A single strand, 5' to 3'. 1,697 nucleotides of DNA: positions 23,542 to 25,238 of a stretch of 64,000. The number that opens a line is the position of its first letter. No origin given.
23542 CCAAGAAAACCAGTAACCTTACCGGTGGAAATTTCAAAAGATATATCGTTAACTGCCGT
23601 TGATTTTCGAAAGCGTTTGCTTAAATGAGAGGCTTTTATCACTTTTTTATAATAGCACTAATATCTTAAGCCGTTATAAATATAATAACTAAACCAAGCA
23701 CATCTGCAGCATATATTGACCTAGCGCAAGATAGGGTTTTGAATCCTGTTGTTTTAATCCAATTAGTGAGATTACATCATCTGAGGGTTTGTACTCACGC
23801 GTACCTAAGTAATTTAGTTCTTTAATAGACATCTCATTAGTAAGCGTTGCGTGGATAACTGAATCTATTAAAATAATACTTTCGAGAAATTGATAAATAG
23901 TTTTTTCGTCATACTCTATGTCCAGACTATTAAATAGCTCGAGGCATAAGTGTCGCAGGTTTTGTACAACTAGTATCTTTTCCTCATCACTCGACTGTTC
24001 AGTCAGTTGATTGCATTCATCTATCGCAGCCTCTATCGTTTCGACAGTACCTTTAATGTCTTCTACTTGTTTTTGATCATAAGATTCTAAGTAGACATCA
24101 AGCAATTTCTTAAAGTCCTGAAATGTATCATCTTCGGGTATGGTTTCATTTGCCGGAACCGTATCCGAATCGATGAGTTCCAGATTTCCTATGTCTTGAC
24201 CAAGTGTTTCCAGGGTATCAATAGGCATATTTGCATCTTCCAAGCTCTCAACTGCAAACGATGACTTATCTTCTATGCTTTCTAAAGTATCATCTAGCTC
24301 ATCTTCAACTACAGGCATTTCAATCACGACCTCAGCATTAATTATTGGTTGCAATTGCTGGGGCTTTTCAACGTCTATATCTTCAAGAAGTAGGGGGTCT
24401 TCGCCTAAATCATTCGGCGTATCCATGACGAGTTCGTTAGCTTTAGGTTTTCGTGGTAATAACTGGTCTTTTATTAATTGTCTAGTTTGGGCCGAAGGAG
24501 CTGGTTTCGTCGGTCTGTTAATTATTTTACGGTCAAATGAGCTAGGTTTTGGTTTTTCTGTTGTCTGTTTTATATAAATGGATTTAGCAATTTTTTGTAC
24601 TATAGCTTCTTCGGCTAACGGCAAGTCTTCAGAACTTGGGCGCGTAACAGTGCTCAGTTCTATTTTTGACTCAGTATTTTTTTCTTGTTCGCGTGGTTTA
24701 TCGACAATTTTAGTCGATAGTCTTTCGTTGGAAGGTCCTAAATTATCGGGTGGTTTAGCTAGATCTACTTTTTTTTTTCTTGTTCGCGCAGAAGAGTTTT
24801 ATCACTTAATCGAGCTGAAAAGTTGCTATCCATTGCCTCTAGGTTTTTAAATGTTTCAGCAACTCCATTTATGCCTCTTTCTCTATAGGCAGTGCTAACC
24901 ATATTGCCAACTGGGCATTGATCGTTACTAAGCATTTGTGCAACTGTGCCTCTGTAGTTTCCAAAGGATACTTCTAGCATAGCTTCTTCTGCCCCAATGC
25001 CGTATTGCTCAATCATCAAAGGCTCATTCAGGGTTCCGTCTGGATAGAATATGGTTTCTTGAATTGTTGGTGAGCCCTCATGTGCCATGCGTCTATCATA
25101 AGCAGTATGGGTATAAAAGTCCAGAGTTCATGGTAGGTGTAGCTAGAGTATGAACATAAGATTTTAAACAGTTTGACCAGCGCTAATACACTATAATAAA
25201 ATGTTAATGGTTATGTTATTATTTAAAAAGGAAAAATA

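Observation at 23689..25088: A10 tract with a dnaX-type slippery heptamer A_AAA_AAG followed directly by TAG separates two ORFs that would fuse after a -1 shift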

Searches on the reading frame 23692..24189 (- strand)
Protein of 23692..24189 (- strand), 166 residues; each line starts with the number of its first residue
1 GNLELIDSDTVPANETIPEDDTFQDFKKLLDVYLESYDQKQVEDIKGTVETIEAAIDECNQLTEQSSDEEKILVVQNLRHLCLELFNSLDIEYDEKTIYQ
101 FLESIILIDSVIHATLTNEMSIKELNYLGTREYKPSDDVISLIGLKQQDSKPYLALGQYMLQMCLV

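Call 66: predict_structure(alignment_id=A5)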
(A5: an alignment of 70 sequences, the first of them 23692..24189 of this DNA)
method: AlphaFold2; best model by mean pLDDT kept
length: 166 residues; sequences in the alignment: 70
mean_pLDDT: 75.3   pTM: 0.61
mean pLDDT of the five models: 75.3, 74.6, 73.6, 73.4, 71.9
residues with pLDDT >= 90: 75; 70-90: 12; 50-70: 57; < 50: 22
segments of 3 or more residues with pLDDT < 50: 1-3, 139-150
pLDDT, mean of each block of 10 residues (from residue 1): 50 58 89 96 97 94 91 94 96 93 78 64 61 50 44 62 54
secondary structure, 60 per line:
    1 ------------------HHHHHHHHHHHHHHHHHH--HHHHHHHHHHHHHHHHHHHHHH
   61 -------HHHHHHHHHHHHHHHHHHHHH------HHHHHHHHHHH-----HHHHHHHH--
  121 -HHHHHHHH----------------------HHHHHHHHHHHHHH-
elements in order: H19-36 H39-60 H68-88 H95-105 H111-118 H122-129 H152-165

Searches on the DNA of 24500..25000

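Call 21: search_rna_families(source=window, start=24500, end=25000, threshold=evalue, max_evalue=10)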
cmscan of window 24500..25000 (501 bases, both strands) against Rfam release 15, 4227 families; matches with E-value up to 10: 1.
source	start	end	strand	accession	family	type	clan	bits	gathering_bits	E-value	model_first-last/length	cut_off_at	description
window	24574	24605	-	RF01726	SAM-II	Cis-reg; riboswitch;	-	16.9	44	1.5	1-60/60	no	SAM-II riboswitch aptamer (SAM-II long loop)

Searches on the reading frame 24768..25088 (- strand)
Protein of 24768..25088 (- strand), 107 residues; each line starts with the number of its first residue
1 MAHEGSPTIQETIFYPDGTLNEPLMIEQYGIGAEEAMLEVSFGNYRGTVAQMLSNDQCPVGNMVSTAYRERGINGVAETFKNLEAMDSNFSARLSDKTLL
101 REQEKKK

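Call 34: find_homologous_proteins(query=A2, max_evalue=0.001)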
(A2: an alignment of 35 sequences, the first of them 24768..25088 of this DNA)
Query A2 (35 sequences) (107 aa, profile of the alignment): 10 proteins with E <= 0.001 among 1437 candidates.
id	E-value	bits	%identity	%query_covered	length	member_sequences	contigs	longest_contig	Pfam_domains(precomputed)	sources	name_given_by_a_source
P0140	4.9e-33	131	55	100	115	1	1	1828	-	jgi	jgi:hypothetical protein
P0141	6.5e-32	128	51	96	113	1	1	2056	-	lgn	-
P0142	7.2e-31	124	97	100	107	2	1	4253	-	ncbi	-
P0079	3.2e-24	103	31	67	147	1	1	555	-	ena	-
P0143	4.5e-24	103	33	67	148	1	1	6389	-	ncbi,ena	-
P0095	6.7e-24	102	34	80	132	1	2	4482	-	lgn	-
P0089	3.4e-22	97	37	58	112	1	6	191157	-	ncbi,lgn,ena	-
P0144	1.7e-21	94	36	85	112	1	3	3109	-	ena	-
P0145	1.0e-20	92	32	67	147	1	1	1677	-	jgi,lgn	-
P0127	4.7e-20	90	31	73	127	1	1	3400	-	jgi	jgi:hypothetical protein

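Call 35: find_encoding_contigs(protein=P0142, flank=3000, max_places=4)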
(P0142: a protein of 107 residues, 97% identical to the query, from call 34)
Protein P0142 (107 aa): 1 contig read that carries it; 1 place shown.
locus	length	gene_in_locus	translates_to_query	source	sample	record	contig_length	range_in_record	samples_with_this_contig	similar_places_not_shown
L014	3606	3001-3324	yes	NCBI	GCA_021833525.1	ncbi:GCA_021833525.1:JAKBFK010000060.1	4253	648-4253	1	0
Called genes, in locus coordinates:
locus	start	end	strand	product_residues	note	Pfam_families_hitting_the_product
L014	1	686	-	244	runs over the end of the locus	PF02424:ApbE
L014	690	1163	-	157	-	PF04205:FMN_bind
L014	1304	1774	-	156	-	PF01569:PAP2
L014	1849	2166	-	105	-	-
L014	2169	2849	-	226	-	-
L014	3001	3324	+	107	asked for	-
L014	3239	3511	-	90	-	-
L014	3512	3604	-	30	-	?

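Call 36: find_encoding_contigs(protein=P0140, flank=3000, max_places=3)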
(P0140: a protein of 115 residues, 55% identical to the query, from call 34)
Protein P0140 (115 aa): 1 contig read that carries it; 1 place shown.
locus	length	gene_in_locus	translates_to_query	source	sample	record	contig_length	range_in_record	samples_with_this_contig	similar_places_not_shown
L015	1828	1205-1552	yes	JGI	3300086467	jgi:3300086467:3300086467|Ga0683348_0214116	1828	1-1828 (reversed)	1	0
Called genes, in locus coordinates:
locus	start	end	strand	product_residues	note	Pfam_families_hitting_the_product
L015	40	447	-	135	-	-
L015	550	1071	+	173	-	PF08433:KTI12 (faint), PF13238:AAA_18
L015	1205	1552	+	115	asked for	-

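Call 37: find_encoding_contigs(protein=P0141, flank=3000, max_places=3)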
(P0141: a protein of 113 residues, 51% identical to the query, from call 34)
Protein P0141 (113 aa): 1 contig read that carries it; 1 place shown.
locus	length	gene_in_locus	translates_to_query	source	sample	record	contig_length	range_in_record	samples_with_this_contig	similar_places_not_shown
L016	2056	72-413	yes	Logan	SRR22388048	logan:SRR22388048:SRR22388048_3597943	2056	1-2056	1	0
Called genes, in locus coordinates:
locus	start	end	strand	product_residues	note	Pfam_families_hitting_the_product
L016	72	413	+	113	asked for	-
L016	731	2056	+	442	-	?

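Call 64: predict_structure(alignment_id=A4)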
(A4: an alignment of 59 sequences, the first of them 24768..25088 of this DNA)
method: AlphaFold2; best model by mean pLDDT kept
length: 107 residues; sequences in the alignment: 59
mean_pLDDT: 88.4   pTM: 0.72
mean pLDDT of the five models: 88.4, 86.6, 85.1, 82.5, 81.9
residues with pLDDT >= 90: 73; 70-90: 23; 50-70: 11; < 50: 0
segments of 3 or more residues with pLDDT < 50: none
pLDDT, mean of each block of 10 residues (from residue 1): 60 90 93 94 92 90 94 94 93 90 80
secondary structure, 60 per line:
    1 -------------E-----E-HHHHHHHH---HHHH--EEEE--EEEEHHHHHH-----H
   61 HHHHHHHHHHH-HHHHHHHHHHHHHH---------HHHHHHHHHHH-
elements in order: H22-29 H33-36 E39-42 E45-48 H49-54 H60-71 H73-86 H96-106

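Call 80: list_cluster_members(proteins=[P0142, P0002, P0089, P0140])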
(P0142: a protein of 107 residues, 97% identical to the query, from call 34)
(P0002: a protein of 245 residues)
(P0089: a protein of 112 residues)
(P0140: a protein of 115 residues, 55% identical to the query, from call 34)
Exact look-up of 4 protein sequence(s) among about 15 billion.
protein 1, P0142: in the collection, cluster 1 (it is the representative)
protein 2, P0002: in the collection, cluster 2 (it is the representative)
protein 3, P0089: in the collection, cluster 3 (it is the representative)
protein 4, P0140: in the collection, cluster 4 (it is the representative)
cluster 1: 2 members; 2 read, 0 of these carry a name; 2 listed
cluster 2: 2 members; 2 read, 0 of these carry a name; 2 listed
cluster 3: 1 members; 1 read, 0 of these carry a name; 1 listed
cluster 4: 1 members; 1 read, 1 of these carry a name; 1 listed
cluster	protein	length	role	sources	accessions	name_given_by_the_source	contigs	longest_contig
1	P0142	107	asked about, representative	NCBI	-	-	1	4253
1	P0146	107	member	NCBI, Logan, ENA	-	-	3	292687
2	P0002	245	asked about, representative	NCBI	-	-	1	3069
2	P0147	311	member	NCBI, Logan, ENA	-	-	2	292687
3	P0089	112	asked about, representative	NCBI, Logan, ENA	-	-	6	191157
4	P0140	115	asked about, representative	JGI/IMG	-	hypothetical protein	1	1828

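Call 81: find_encoding_contigs(protein=window:24768-25088:-, flank=1500, max_places=6)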
Protein window:24768-25088:- (107 aa): 6 contigs read that carry it; 3 places shown.
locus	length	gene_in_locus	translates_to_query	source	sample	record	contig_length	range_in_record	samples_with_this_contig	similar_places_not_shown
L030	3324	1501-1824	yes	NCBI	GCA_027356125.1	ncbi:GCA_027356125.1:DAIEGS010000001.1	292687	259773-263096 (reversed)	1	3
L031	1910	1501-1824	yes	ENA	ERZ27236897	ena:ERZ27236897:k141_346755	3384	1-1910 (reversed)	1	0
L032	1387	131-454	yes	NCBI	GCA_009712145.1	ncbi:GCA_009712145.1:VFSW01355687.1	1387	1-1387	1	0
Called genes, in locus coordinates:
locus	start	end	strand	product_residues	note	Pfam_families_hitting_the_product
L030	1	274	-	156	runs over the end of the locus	PF01569:PAP2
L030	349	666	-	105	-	-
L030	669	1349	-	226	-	-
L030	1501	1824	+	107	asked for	-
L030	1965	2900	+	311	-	-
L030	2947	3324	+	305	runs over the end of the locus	PF00005:ABC_tran, PF13304:AAA_21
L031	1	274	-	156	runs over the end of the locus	PF01569:PAP2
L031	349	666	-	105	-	-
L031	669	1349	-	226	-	-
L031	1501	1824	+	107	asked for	-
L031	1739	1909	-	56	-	?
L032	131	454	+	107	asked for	-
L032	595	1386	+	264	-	?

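Call 87: search_protein_families(library=ncbifam, proteins=[P0147, P0146], max_evalue=0.1)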
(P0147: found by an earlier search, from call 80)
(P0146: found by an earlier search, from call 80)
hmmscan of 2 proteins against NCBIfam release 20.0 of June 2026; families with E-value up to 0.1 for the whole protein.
P0147 (311 aa): 1 family
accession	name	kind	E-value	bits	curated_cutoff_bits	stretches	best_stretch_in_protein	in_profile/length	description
NF002272.0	PRK01207.1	equivalog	0.028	13.6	399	1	102-187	189-273/343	methionine synthase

P0146 (107 aa): 0 families
